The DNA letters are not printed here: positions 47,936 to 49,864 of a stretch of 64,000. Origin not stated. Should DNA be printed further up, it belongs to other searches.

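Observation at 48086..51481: Full-length NamH-like hydroxylase in a diderm genome, divergent from a GT-C glycosyltransferase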

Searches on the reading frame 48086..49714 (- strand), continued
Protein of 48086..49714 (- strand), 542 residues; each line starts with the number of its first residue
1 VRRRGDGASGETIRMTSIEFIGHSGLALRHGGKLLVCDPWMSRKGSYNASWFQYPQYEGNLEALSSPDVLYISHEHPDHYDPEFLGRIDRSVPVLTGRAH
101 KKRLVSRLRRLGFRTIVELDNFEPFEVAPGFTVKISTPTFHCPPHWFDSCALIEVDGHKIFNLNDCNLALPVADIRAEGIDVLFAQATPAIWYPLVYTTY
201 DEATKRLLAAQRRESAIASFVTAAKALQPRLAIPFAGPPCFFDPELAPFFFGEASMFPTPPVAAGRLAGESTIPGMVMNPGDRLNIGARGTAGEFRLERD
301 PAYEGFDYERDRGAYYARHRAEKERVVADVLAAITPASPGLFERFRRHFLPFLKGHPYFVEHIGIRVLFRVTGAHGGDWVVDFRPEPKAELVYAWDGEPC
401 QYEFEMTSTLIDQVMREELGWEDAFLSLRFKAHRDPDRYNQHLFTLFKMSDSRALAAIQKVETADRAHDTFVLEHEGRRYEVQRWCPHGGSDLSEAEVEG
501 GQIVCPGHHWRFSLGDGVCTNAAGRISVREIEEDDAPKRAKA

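Call 10: find_encoding_contigs(protein=P0006, flank=8000, max_places=2)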
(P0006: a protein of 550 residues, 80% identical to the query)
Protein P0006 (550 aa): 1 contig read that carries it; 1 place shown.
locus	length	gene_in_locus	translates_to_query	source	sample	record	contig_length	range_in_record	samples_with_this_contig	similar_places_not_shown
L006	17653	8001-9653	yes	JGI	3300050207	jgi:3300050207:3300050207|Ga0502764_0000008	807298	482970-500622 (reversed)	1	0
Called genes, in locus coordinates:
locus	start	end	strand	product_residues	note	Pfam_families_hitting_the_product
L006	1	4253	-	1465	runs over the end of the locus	PF27051:TamB_N (faint), PF04357:TamB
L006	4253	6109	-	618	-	PF07244:POTRA (weak), PF01103:Omp85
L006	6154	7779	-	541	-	PF00501:AMP-binding, PF13193:AMP-binding_C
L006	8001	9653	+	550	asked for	PF13483:Lactamase_B_3 (weak), PF12706:Lactamase_B_2 (weak), PF25451:SCP2_Rv3818 (weak), PF00355:Rieske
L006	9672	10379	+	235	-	PF02586:SRAP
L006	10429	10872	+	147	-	PF02537:CRCB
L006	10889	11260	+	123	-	PF02641:DUF190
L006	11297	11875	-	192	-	-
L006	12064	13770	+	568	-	PF00501:AMP-binding, PF13193:AMP-binding_C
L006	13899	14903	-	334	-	PF04542:Sigma70_r2, PF08281:Sigma70_r4_2, PF04545:Sigma70_r4 (weak)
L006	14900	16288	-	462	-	PF01946:Thi4 (weak), PF00890:FAD_binding_2, PF01266:DAO, PF01494:FAD_binding_3 (weak), PF01593:Amino_oxidase, PF03486:HI0933_like (weak), PF12831:FAD_oxidored, PF13450:NAD_binding_8, +3 more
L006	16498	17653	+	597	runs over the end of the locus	PF07044:DUF1329, PF17131:TP_0789-like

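Call 11: find_encoding_contigs(protein=P0021, flank=8000, max_places=2)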
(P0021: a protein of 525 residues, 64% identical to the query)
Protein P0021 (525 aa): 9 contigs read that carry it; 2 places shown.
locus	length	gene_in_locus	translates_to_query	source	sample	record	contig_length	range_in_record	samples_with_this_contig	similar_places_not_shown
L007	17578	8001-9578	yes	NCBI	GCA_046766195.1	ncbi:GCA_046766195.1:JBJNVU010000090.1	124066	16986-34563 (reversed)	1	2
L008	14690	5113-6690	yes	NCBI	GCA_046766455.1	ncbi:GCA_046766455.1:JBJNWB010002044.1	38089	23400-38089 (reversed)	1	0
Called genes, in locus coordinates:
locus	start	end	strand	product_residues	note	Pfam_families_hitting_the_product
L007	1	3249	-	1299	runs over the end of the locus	PF13948:DUF4215 (faint)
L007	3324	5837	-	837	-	PF13948:DUF4215 (faint)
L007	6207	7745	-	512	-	PF13948:DUF4215 (weak)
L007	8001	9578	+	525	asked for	PF13483:Lactamase_B_3 (weak), PF12706:Lactamase_B_2 (weak), PF25451:SCP2_Rv3818, PF00355:Rieske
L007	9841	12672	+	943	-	PF13472:Lipase_GDSL_2 (weak)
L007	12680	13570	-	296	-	PF12146:Hydrolase_4, PF00561:Abhydrolase_1, PF12697:Abhydrolase_6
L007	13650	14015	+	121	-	PF07883:Cupin_2 (faint)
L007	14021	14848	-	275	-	PF12146:Hydrolase_4, PF00561:Abhydrolase_1 (weak)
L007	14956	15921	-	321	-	PF11583:AurF, PF04305:DUF455 (weak)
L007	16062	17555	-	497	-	PF01370:Epimerase, PF13460:NAD_binding_10 (weak), PF08338:DUF1731, PF03364:Polyketide_cyc (weak), PF10604:Polyketide_cyc2 (weak)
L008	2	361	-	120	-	?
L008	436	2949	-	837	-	PF13948:DUF4215 (faint)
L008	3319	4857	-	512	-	PF13948:DUF4215 (weak)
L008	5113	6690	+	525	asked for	PF13483:Lactamase_B_3 (weak), PF12706:Lactamase_B_2 (weak), PF25451:SCP2_Rv3818, PF00355:Rieske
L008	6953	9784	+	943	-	PF13472:Lipase_GDSL_2 (weak)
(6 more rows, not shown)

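Call 12: find_encoding_contigs(protein=P0035, flank=8000, max_places=2)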
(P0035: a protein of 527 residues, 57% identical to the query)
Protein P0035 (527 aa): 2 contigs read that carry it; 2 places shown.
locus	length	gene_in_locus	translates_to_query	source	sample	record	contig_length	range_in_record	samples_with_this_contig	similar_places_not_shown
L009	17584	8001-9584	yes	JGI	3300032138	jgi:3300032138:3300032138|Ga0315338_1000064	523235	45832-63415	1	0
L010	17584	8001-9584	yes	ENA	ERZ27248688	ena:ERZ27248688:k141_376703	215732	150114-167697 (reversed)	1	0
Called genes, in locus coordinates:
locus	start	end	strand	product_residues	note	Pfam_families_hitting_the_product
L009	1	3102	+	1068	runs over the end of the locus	-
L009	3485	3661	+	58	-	PF04964:Flp_Fap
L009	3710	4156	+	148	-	-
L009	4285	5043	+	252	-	PF18306:LDcluster4, PF03641:Lysine_decarbox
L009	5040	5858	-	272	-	PF01972:SDH_protease, PF25145:NfeD1b_N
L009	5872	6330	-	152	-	PF13622:4HBT_3 (weak), PF03061:4HBT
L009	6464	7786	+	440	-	PF01554:MatE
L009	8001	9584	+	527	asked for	PF13483:Lactamase_B_3 (weak), PF25451:SCP2_Rv3818, PF00355:Rieske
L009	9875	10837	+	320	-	PF10017:Methyltransf_33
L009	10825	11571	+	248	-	PF00005:ABC_tran, PF13304:AAA_21 (faint)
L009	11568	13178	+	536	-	PF04069:OpuAC, PF00528:BPD_transp_1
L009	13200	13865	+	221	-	PF02586:SRAP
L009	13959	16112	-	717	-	-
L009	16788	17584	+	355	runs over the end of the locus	PF04986:Y2_Tnp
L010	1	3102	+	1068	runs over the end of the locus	-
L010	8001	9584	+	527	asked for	PF13483:Lactamase_B_3 (weak), PF25451:SCP2_Rv3818, PF00355:Rieske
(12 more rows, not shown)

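Call 21: search_protein_families(library=pfam, proteins=[P0035, P0021, P0082, P0101], max_evalue=0.01)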
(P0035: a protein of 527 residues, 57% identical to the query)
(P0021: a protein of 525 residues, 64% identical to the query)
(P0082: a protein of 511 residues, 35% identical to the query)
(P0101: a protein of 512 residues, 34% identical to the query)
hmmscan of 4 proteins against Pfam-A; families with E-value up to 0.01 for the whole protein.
P0035 (527 aa): 4 families
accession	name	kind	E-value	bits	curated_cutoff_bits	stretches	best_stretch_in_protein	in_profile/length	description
PF25451.1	SCP2_Rv3818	-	3.9e-11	43.6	28.2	1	325-438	2-110/119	Rv3818-like, SCP2-like domain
PF00355.32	Rieske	-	4.8e-08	33.3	20.3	1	467-506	39-77/88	Rieske [2Fe-2S] domain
PF13483.12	Lactamase_B_3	-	1.7e-07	31.8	24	1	3-78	1-58/160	Beta-lactamase superfamily domain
PF12706.13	Lactamase_B_2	-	0.0015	18.6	27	1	21-123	3-108/200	Beta-lactamase superfamily domain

P0021 (525 aa): 4 families
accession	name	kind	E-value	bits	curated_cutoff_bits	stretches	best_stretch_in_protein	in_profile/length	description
PF25451.1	SCP2_Rv3818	-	7.3e-12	46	28.2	1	330-440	3-108/119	Rv3818-like, SCP2-like domain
PF00355.32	Rieske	-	3.4e-08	33.7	20.3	1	456-514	24-81/88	Rieske [2Fe-2S] domain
PF13483.12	Lactamase_B_3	-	1.6e-07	31.8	24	1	4-87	2-58/160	Beta-lactamase superfamily domain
PF12706.13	Lactamase_B_2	-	1.2e-05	25.4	27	1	22-116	4-102/200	Beta-lactamase superfamily domain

P0082 (511 aa): 5 families
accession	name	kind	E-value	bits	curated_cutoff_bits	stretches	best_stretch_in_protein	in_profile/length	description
PF00355.32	Rieske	-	4.9e-07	30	20.3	1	448-503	26-80/88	Rieske [2Fe-2S] domain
PF25451.1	SCP2_Rv3818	-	2.2e-06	28.3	28.2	1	323-438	3-116/119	Rv3818-like, SCP2-like domain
PF12706.13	Lactamase_B_2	-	3.2e-06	27.3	27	1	19-128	2-116/200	Beta-lactamase superfamily domain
PF13483.12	Lactamase_B_3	-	4.7e-05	23.9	24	1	2-73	1-57/160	Beta-lactamase superfamily domain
PF00753.33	Lactamase_B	-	0.002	18.5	22.7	0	13-66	11-57/196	Metallo-beta-lactamase superfamily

P0101 (512 aa): 5 families
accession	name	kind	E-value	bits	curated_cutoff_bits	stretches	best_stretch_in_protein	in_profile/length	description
PF00355.32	Rieske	-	8.8e-08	32.4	20.3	1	450-504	30-81/88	Rieske [2Fe-2S] domain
PF12706.13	Lactamase_B_2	-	5.1e-07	29.9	27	1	20-153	3-147/200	Beta-lactamase superfamily domain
PF25451.1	SCP2_Rv3818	-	8.3e-07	29.7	28.2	1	323-438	3-116/119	Rv3818-like, SCP2-like domain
PF13483.12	Lactamase_B_3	-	4.6e-06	27.1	24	1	3-83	2-58/160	Beta-lactamase superfamily domain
PF00753.33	Lactamase_B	-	0.00011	22.6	22.7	1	12-160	10-161/196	Metallo-beta-lactamase superfamily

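Call 36: search_protein_representatives(protein=window:48086-49672:-)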
Query: 528 residues. Proteins with E-value up to 0.001 (for the whole library): 2933; up to 1e-10: 1015; up to 1e-30: 167. The best 150 are listed.
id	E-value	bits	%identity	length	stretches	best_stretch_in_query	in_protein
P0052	3.4e-195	666.1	57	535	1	1-523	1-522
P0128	8.9e-103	361.1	38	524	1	3-516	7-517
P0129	3.6e-84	299.7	34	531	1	2-524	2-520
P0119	9.7e-82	291.7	39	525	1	6-509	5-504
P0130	9.3e-79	281.8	36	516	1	6-522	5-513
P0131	6.6e-75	269.1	35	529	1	3-521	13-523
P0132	1.2e-74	268.2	32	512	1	2-510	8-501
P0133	3.8e-74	266.6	32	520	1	4-509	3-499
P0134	6.8e-74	265.8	35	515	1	3-511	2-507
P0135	1.3e-73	264.9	33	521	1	4-521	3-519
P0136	8.0e-69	249.0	32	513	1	4-520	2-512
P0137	3.2e-67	243.7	33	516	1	4-521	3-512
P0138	5.0e-66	239.8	32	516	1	4-514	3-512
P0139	6.6e-66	239.4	33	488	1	35-524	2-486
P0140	1.3e-65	238.5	34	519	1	4-519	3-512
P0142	1.6e-64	234.9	32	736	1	1-512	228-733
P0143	2.4e-64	234.3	36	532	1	5-514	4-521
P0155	1.0e-56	209.1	33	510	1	3-506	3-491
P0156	1.2e-56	208.9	33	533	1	4-522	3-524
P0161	6.9e-54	199.7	36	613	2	3-245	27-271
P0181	5.6e-48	180.2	36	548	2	4-246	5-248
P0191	8.9e-45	169.7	30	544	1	4-504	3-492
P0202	6.1e-43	163.6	32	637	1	4-514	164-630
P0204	1.5e-42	162.4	36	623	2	4-233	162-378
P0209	9.3e-42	159.7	32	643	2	3-239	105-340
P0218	1.1e-40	156.2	33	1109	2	4-243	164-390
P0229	2.9e-39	151.5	29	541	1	6-516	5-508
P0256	4.1e-36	141.1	29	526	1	21-511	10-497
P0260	1.1e-35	139.6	33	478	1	6-417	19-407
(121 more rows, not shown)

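Call 39: predict_structure(alignment_id=A1)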
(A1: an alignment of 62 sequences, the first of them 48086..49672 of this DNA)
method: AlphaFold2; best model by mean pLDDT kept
length: 528 residues; sequences in the alignment: 62
mean_pLDDT: 92.3   pTM: 0.90
mean pLDDT of the five models: 92.3, 91.9, 91.9, 91.9, 91.6
residues with pLDDT >= 90: 420; 70-90: 97; 50-70: 7; < 50: 4
segments of 3 or more residues with pLDDT < 50: 526-528
pLDDT, mean of each block of 10 residues (from residue 1): 95 97 96 95 94 97 94 98 93 96 97 97 85 90 95 87 97 80 91 90 92 96 88 88 92 98 97 95 97 93 97 98 98 95 93 98 98 95 97 98 94 94 90 91 88 85 93 83 90 84 88 87 50
secondary structure, 60 per line:
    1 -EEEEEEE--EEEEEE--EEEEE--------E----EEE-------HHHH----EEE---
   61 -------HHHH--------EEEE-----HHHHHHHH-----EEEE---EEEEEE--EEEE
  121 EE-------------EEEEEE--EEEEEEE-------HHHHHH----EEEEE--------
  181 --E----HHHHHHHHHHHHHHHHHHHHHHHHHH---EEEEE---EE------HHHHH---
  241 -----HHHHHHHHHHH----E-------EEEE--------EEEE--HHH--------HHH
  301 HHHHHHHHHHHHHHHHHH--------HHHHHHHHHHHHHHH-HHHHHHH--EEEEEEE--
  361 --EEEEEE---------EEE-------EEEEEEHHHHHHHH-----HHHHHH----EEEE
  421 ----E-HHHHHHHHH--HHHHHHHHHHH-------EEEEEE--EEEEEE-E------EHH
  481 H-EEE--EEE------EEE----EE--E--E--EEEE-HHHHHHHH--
elements in order: E2-8 E11-16 E19-23 E37-39 H47-50 E55-57 H68-71 E80-83 H89-96 E102-105 E109-114 E117-122 E136-141 E144-150 H158-163 E168-172 H188-213 E217-221 H233-237 H246-256 E269-272 E281-284 H298-318 H327-341 H343-349 E352-358 E363-368 E378-380 E388-393 H394-401 H407-412 E417-420 H427-435 H438-448 E456-461 E464-469 E483-485 E488-490 E497-499 E514-517 H519-526

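Call 42: list_cluster_members(proteins=[P0256, P0229, P0191, P0181, P0155, P0260, P0128, P0156, P0143, P0129])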
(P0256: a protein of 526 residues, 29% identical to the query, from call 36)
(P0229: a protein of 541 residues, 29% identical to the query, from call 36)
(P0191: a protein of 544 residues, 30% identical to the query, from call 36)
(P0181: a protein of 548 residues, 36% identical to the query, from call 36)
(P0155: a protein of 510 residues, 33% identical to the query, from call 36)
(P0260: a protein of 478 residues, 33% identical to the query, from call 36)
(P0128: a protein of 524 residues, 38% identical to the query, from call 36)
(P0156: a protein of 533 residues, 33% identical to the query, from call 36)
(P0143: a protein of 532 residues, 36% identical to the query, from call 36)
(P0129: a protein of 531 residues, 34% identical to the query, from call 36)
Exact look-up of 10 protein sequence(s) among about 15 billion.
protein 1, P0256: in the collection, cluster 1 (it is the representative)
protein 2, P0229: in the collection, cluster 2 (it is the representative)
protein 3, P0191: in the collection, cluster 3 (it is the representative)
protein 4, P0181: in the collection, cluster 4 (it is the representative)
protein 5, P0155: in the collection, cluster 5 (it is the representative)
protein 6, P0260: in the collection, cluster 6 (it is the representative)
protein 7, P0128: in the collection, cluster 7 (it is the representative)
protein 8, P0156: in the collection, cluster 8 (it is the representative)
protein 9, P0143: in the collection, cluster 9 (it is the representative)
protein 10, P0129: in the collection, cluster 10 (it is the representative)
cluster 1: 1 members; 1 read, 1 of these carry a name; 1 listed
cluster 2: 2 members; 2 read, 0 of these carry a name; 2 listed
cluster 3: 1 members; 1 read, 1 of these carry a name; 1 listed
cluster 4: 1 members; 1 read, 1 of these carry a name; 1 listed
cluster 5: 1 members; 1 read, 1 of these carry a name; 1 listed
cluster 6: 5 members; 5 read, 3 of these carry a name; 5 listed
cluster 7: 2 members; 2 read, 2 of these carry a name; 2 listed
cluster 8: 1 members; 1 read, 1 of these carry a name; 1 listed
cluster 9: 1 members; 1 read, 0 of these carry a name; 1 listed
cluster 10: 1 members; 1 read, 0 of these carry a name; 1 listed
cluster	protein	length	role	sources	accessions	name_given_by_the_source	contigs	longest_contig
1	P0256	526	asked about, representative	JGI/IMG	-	UDP-MurNAc hydroxylase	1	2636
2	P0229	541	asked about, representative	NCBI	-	-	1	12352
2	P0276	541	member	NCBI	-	-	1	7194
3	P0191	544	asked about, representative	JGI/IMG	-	UDP-MurNAc hydroxylase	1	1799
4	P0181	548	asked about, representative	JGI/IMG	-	UDP-MurNAc hydroxylase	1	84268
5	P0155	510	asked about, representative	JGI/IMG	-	UDP-MurNAc hydroxylase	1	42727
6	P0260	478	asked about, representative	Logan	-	-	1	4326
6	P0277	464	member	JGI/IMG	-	hypothetical protein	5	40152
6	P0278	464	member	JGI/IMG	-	hypothetical protein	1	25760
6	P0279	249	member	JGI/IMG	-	hypothetical protein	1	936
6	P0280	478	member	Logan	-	-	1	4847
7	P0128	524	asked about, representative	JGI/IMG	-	UDP-MurNAc hydroxylase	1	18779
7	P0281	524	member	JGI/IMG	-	UDP-MurNAc hydroxylase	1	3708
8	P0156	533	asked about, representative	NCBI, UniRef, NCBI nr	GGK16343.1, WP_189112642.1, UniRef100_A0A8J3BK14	putative Rieske 2Fe-2S iron-sulfur protein [Pilimelia terevasa] | Putative Rieske 2Fe-2S iron-sulfur protein n=1 Tax=Pilimelia terevasa TaxID=53372 ... | Rieske 2Fe-2S domain-containing protein [Pilimelia terevasa]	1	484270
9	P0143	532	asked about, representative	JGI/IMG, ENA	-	-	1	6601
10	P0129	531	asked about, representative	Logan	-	-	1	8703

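Call 43: fold_search(model_id=the predicted structure, library=pdb)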
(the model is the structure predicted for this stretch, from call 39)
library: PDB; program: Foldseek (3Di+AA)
matches with E <= 10: 708; with E <= 0.001: 130
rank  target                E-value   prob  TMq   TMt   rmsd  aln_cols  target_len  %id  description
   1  3x2z_A                2.8e-11  1.00  0.36  0.78   4.5       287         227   17  Crystal structure of metallo-beta-lactamase in complex with nickel from Thermotoga maritima (released 2016-02-17)
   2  3x2y_A                4.1e-11  1.00  0.35  0.76   4.7       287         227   17  Crystal structure of metallo-beta-lactamase H8A from Thermotoga maritima (released 2016-02-17)
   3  3x2x_A                1.1e-10  1.00  0.35  0.77   4.3       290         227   16  Crystal structure of metallo-beta-lactamase H48A from Thermotoga maritima (released 2016-02-17)
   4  6hrg                  1.7e-10  1.00  0.35  0.73   6.2       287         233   16  Structure of Igni18, a novel metallo hydrolase from the hyperthermophilic archaeon Ignicoccus hospitalis KIN4/I (released 2019-10-09)
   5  7e3w_D                7.2e-10  1.00  0.35  0.73   5.6       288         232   15  Metallo beta-lactamase fold protein (cAMP bound) (released 2022-02-23)
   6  7e3w_B                8.5e-10  1.00  0.35  0.72   5.9       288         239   14  Metallo beta-lactamase fold protein (cAMP bound) (released 2022-02-23)
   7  2wyl_D                9.0e-10  1.00  0.34  0.56   6.9       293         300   14  Apo structure of a metallo-b-lactamase (released 2010-04-14)
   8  7e3v_A                1.1e-09  1.00  0.35  0.74   5.3       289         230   16  Metallo beta-lactamase fold protein (cAMP free) (released 2022-02-23)
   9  7e3w_E                1.1e-09  1.00  0.35  0.74   5.8       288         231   14  Metallo beta-lactamase fold protein (cAMP bound) (released 2022-02-23)
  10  2wym_B                1.8e-09  1.00  0.36  0.60   5.3       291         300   15  Structure of a metallo-b-lactamase (released 2010-04-14)
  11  5kil                  1.8e-09  1.00  0.34  0.36   6.9       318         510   18  CmlA beta-hydroxylase E377D mutant (released 2017-04-26)
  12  8a90_A                1.9e-09  1.00  0.34  0.34   6.9       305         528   13  Crystal structure of FrsH (released 2023-07-12)
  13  8p90_B                2.7e-09  1.00  0.37  0.56   5.7       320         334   14  TARGET COMPLEX 2 (released 2024-06-26)
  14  4jo0                  2.7e-09  1.00  0.34  0.35   7.2       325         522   18  Crystal Structure of CmlA, a diiron beta-hydroxylase from Streptomyces venezuelae (released 2013-09-11)
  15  2wyl_B                2.8e-09  1.00  0.35  0.58   6.5       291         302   13  Apo structure of a metallo-b-lactamase (released 2010-04-14)
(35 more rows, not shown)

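Call 51: find_related_loci(query=P0156, collection=genome_contigs, flank=3000)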
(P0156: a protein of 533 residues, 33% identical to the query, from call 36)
Query P0156 (533 aa) in genome_contigs; peptide patterns used: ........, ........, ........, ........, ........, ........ (x = any residue, [..] = any of these).
41 stretches matched a pattern; 1 encode a relative of the query (tblastn E <= 1e-3); 1 distinct loci.
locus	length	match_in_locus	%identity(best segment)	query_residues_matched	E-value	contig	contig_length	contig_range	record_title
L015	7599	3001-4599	100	1-533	0e+0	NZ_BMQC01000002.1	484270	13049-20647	Pilimelia terevasa strain JCM 3091 sequence02, whole genome shotgun sequence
